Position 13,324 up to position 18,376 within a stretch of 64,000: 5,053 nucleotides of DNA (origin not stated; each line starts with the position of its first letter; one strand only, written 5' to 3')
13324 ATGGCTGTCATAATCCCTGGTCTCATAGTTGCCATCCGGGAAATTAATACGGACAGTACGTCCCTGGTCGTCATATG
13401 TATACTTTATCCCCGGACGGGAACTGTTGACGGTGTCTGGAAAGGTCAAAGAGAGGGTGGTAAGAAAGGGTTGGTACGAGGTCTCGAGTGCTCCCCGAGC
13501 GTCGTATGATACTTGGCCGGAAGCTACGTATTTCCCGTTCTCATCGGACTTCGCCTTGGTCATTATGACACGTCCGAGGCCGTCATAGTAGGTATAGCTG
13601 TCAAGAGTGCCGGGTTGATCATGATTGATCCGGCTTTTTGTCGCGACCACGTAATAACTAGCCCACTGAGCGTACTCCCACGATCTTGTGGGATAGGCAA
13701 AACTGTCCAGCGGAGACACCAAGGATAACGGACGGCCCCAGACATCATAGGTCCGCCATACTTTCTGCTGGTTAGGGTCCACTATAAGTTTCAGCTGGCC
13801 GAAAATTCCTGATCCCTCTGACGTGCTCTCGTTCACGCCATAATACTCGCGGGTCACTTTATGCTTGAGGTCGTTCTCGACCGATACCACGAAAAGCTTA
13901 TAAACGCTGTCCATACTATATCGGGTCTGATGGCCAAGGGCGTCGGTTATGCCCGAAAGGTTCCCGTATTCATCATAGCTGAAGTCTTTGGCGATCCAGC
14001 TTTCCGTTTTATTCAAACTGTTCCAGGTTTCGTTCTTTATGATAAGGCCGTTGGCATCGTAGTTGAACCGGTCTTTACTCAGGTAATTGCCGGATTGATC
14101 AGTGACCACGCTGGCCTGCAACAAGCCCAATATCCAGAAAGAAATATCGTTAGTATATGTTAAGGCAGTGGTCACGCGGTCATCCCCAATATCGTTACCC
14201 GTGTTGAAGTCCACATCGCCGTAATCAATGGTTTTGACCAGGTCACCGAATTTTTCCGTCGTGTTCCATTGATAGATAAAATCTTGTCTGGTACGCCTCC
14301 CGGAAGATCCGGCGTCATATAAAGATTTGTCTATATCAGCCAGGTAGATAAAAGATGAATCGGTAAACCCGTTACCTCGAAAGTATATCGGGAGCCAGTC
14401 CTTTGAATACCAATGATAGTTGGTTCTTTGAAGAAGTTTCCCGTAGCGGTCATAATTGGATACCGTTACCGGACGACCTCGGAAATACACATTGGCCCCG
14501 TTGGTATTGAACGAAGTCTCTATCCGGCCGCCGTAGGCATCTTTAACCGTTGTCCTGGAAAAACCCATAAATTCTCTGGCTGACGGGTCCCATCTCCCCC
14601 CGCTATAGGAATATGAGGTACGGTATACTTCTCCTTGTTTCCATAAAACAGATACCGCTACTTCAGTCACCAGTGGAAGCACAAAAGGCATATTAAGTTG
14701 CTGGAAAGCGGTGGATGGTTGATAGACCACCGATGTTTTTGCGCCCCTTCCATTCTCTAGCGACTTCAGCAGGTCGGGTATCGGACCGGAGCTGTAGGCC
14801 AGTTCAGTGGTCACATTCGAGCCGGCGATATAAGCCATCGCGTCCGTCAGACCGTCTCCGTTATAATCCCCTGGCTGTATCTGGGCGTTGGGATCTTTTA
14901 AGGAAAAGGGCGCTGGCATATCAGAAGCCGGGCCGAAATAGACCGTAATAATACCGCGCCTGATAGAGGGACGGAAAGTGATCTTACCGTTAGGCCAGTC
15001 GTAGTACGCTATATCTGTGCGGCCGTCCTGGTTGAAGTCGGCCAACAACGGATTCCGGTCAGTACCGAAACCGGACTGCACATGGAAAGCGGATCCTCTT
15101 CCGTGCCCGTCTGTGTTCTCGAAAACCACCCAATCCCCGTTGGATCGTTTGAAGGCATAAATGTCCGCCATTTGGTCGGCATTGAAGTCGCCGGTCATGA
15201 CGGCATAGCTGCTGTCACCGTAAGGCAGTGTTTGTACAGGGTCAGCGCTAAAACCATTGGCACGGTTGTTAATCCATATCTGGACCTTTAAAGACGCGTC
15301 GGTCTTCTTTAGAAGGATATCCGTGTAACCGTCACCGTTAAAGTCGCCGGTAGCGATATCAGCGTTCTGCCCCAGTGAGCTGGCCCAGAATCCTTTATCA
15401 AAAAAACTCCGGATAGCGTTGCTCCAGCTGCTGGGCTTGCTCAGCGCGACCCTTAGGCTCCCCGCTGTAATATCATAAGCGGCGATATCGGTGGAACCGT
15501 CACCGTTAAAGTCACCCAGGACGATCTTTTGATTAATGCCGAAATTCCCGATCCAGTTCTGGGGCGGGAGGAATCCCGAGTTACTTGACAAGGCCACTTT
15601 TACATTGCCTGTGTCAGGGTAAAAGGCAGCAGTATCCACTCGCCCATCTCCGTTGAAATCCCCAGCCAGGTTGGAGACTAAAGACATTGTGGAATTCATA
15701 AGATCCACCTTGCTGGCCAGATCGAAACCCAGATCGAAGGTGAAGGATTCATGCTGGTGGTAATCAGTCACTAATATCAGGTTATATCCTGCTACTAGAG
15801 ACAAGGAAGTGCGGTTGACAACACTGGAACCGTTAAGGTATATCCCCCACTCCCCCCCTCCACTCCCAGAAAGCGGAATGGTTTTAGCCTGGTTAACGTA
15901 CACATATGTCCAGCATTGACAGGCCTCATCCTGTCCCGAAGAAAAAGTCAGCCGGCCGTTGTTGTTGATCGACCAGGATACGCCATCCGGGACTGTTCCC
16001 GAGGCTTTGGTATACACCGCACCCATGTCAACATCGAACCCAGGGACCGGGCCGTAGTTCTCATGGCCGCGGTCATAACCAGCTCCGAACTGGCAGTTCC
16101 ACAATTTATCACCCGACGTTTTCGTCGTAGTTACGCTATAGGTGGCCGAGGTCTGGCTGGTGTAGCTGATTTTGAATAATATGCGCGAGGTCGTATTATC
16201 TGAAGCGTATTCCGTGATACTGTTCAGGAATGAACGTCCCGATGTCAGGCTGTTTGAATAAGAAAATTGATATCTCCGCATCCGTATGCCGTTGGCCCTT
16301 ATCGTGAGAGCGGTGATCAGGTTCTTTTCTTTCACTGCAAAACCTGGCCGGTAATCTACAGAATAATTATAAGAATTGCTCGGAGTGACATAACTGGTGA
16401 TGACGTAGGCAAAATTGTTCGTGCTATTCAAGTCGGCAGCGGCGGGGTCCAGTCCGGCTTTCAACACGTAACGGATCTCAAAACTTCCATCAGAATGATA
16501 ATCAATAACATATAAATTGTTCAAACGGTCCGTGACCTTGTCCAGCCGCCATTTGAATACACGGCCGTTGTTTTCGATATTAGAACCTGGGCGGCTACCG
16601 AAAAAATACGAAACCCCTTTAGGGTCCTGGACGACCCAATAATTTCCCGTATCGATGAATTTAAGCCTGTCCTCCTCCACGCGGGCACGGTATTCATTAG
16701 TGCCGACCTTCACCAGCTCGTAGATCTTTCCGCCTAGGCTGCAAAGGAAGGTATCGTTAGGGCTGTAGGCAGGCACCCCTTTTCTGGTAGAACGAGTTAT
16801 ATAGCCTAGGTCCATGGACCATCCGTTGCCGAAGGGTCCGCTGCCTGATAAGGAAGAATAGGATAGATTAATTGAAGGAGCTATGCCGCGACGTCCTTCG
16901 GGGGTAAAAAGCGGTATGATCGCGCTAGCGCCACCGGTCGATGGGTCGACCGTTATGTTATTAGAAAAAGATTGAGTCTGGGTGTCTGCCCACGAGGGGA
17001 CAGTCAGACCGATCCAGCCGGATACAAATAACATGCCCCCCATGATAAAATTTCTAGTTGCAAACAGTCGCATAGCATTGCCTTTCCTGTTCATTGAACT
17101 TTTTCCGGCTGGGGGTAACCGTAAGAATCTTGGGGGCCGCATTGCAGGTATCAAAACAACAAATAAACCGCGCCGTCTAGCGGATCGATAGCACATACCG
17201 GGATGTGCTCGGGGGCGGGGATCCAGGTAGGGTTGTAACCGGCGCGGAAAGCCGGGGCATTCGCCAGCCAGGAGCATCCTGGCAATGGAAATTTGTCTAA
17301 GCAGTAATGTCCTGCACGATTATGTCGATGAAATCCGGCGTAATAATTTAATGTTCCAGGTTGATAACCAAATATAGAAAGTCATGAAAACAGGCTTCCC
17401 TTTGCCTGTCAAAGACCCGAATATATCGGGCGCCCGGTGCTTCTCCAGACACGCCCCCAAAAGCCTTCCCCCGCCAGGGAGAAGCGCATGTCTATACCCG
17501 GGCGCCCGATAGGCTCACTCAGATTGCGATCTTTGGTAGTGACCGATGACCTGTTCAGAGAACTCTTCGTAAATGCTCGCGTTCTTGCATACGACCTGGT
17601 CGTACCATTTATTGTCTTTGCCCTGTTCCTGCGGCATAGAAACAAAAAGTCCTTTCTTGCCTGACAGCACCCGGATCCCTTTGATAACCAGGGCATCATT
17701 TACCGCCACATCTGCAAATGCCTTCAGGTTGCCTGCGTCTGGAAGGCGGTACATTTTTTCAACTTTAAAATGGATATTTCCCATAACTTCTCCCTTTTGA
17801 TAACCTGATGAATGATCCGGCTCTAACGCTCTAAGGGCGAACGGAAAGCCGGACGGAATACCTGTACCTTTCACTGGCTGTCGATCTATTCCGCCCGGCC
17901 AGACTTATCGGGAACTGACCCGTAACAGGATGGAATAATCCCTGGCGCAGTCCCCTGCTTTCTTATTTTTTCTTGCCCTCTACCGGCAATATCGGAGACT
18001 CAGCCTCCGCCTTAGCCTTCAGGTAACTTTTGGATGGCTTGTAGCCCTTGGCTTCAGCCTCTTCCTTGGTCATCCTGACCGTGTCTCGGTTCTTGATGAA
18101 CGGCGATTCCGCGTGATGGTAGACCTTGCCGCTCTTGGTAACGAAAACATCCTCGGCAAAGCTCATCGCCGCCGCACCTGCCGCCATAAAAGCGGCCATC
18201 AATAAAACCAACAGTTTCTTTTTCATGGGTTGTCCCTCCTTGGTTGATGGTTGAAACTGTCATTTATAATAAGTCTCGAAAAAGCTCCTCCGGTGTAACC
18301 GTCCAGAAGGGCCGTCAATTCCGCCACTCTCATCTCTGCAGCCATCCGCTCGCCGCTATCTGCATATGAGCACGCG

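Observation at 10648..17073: Sec-exported SpvB–FG-GAP–RHS protein with the domain order of a fused Tc-toxin B/C subunit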

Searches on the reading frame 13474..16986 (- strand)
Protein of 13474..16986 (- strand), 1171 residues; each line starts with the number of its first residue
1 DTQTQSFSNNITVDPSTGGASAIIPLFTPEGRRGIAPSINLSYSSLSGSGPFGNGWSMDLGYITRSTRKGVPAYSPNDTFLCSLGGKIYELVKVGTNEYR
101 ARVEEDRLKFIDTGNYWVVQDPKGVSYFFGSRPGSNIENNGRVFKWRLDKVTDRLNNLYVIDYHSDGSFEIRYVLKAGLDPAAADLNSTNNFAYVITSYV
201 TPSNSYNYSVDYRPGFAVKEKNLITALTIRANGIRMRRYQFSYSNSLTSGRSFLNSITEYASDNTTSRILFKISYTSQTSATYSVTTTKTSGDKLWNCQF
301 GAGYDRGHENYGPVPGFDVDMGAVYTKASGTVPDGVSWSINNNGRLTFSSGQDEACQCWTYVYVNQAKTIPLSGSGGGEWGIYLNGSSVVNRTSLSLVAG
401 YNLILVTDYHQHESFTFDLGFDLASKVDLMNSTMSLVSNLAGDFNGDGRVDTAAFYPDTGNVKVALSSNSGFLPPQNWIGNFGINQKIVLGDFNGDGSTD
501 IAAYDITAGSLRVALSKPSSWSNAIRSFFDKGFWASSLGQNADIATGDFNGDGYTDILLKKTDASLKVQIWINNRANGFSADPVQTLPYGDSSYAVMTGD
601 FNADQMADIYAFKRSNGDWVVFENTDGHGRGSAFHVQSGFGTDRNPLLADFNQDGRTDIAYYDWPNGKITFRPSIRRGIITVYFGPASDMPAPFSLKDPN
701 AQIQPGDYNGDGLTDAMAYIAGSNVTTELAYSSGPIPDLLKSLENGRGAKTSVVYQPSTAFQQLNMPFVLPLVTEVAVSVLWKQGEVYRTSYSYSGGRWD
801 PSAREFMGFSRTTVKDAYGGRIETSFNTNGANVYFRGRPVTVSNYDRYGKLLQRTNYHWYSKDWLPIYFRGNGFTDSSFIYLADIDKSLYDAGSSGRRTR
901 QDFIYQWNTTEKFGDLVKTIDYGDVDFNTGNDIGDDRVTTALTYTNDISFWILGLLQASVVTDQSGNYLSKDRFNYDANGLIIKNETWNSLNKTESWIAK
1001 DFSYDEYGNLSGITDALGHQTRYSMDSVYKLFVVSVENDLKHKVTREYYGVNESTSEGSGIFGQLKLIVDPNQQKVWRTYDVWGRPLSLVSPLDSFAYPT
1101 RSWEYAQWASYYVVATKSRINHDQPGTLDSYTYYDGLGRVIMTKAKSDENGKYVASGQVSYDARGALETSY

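Call 87: predict_structure(alignment_id=A3)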
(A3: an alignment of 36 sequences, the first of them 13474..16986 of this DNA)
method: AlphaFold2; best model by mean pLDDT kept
length: 1171 residues; sequences in the alignment: 36
mean_pLDDT: 86.9   pTM: 0.82
mean pLDDT of the five models: 86.9, 85.0, 84.8, 83.9, 82.9
residues with pLDDT >= 90: 675; 70-90: 377; 50-70: 90; < 50: 29
segments of 3 or more residues with pLDDT < 50: 1-8, 309-316, 521-523, 867-869
pLDDT, mean of each block of 10 residues (from residue 1): 34 91 91 92 90 92 94 91 93 90 90 96 96 94 96 95 93 92 84 96 65 87 92 93 88 93 93 83 75 82 61 50 85 86 91 87 82 81 74 77 85 87 89 69 92 88 84 83 93 93 94 84 71 90 91 90 80 90 88 90 90 93 85 83 93 90 93 75 86 87 92 90 72 91 89 94 90 93 72 93 88 93 86 83 94 94 62 67 94 80 83 86 93 93 93 95 95 95 94 85 95 96 95 96 95 78 94 96 93 93 89 90 88 88 77 75 81 74
secondary structure, 60 per line:
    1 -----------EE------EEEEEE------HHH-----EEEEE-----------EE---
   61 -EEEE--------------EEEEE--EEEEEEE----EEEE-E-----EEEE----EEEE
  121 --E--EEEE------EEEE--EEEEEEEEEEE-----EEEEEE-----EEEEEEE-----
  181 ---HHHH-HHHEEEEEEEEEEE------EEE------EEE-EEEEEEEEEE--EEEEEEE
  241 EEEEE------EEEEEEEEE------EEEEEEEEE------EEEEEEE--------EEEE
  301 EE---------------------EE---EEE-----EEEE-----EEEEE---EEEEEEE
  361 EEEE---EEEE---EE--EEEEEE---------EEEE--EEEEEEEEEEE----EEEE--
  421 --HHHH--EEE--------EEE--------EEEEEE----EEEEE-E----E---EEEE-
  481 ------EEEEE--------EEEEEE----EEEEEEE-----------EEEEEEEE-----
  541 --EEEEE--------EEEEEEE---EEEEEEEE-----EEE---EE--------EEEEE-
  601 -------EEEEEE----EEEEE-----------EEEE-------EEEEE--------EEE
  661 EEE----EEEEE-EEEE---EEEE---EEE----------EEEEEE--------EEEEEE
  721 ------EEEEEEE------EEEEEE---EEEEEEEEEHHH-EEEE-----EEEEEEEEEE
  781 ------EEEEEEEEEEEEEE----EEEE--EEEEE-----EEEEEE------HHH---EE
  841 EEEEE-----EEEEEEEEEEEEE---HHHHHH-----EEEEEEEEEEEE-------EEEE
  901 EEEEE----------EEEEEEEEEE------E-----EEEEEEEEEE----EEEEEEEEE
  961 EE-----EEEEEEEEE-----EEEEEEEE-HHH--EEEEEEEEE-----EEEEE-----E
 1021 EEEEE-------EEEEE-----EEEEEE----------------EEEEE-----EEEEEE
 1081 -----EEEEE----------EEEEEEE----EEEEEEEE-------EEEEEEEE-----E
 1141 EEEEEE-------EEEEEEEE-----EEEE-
elements in order (helices of 4 or more, strands of 3 or more residues): E20-25 E40-44 E62-65 E80-84 E87-93 E98-101 E109-112 E117-120 E126-129 E136-139 E142-152 E158-163 E169-175 H184-187 E192-202 E209-211 E218-220 E222-231 E234-245 E252-260 E267-275 E282-288 E297-302 E329-331 E337-340 E346-350 E354-364 E368-371 E379-384 E394-397 E400-410 E415-418 H423-426 E429-431 E440-442 E451-456 E461-465 E476-479 E487-491 E500-505 E510-516 E528-535 E543-547 E556-562 E566-573 E579-581 E595-599 E608-613 E618-622 E634-637 E645-649 E658-663 E668-672 E674-677 E681-684 E688-690 E701-706 E715-720 E727-733 E740-745 E749-757 E762-765 E771-780 E787-800 E805-808 E811-815 E821-826 E839-845 E851-863 H867-872 E878-889 E897-905 E916-925 E938-947 E952-962 E968-976 E982-989 E996-1004 E1010-1014 E1020-1025 E1033-1037 E1043-1048 E1065-1069 E1075-1080 E1086-1090 E1101-1107 E1112-1119 E1127-1134 E1140-1146 E1154-1161 E1167-1170

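Call 89: fold_search(model_id=the predicted structure, library=pdb)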
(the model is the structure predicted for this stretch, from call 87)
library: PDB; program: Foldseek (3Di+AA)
matches with E <= 10: 959; with E <= 0.001: 172
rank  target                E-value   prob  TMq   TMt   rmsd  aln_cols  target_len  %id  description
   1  6l7i_F                3.3e-45  1.00  0.68  0.56   7.9      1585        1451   14  Signal substraction of TcdB1-TccC2 and part of TcdA1 (released 2021-03-31)
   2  6h6e_F                3.1e-43  1.00  0.64  0.36  10.3      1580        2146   14  PTC3 holotoxin complex from Photorhabdus luminecens in prepore state (TcdA1, TcdB2, TccC3) (released 2018-10-03)
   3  4igl_A                5.5e-43  1.00  0.65  0.53   8.8      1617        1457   13  Structure of the RHS-repeat containing BC component of the secreted ABC toxin complex from Yersinia entomophaga (released 2013-08-07)
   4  4igl_C                5.5e-43  1.00  0.60  0.49  10.4      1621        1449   13  Structure of the RHS-repeat containing BC component of the secreted ABC toxin complex from Yersinia entomophaga (released 2013-08-07)
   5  6h6f_F                1.1e-42  1.00  0.68  0.39   7.1      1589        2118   13  PTC3 holotoxin complex from Photorhabdus luminiscens - Mutant TcC-D651A (released 2018-10-03)
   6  9c4k_P                2.5e-42  1.00  0.66  0.53  10.2      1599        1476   13  Yersinia entomophaga holotoxin complex in prepore conformation (released 2025-12-31)
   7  6sue_F                4.3e-42  1.00  0.66  0.37   8.5      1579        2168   14  Structure of Photorhabdus luminescens Tc holotoxin pore, Mutation TccC3-D651A (released 2019-11-06)
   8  5kis_A                4.3e-42  1.00  0.63  0.52   9.5      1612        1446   13  YenB/RHS2 complex (released 2017-08-09)
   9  6suf_F                6.9e-42  1.00  0.66  0.37   8.5      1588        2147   14  Structure of Photorhabdus luminescens Tc holotoxin pore (released 2019-11-06)
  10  6h6g                  1.1e-40  1.00  0.64  0.36   9.5      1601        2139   13  Crystal Structure of TcdB2-TccC3 without hypervariable C-terminal region (released 2018-10-03)
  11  6sup                  8.2e-40  1.00  0.64  0.37   9.5      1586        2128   14  Crystal Structure of TcdB2-TccC3-Cdc42 (released 2019-12-04)
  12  4o9x                  1.0e-39  1.00  0.57  0.34  14.1      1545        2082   14  Crystal Structure of TcdB2-TccC3 (released 2014-02-26)
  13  6suq                  3.1e-39  1.00  0.62  0.36  10.4      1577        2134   13  Crystal Structure of TcdB2-TccC3-TEV (released 2019-12-04)
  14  8qja_D                2.0e-20  1.00  0.14  0.16  31.9      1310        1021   11  T6SS-linked Rhs repeat protein - Advenella mimigardefordensis VgrG-Rhs core (released 2024-09-25)
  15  8qjd_B                2.0e-20  1.00  0.19  0.22  27.0      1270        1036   12  T6SS-linked Rhs repeat protein - Salmonella bongori Rhs-core domain (released 2024-09-25)
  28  9ifo_A                8.2e-16  1.00  0.16  0.14  26.9      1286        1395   12  Structure of Teneurin-Like Protein (TLP) (released 2026-03-11)
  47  6p0x_A                1.4e-09  1.00  0.17  0.57   5.4       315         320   18  Structure of the N-terminal domain of effector protein SpvB from Salmonella typhimurium strain LT2 (released 2019-06-19)
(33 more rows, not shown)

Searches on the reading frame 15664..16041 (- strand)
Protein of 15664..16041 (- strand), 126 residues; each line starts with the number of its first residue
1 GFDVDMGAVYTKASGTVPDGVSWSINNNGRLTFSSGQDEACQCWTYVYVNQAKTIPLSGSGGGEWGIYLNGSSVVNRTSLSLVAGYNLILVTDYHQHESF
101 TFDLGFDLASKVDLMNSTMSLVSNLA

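Call 92: search_protein_families(library=pfam, proteins=[window:15664-16041:-], max_evalue=5)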
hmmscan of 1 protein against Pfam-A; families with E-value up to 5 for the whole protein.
window:15664-16041:- (126 aa): 0 families

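Call 93: search_solved_structures(query=window:15664-16041:-, max_evalue=10)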
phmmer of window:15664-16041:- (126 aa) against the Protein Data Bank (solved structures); distinct sequences matched with E-value up to 10: 3.
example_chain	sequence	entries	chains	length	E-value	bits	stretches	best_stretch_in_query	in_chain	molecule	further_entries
6bx3_A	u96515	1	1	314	0.13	15.7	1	6-79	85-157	COMPASS component SWD3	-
6ven_L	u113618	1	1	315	0.13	15.7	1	6-79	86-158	COMPASS component SWD3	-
5zqv_E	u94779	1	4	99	1.3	12.4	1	59-108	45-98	Protein phosphatase 1 regulatory subunit 3A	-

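Call 96: search_protein_families(library=ncbifam, proteins=[window:15664-16041:-], max_evalue=1)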
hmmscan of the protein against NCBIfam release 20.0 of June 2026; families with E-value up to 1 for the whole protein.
window:15664-16041:- (126 aa): 0 families

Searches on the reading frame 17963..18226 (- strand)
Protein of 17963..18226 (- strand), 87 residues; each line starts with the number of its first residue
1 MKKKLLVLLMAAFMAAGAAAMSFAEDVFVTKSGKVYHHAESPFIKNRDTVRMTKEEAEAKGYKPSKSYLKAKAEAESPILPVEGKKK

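Call 78: search_protein_families(library=pfam, proteins=[window:17963-18226:-], max_evalue=1)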
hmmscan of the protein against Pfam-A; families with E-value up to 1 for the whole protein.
window:17963-18226:- (87 aa): 4 families
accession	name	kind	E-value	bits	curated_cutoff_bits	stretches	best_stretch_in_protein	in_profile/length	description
PF13663.11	DUF4148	-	0.027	15.3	27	1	1-65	1-56/62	Domain of unknown function (DUF4148)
PF16956.11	Porin_7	-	0.097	12.5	26.6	1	3-50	2-45/287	Putative general bacterial porin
PF16341.10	DUF4971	-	0.16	12.2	31.3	1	1-39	1-39/141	Domain of unknown function (DUF4971)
PF20130.4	DUF6520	-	0.18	12.6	25.4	1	1-52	1-46/83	Family of unknown function (DUF6520)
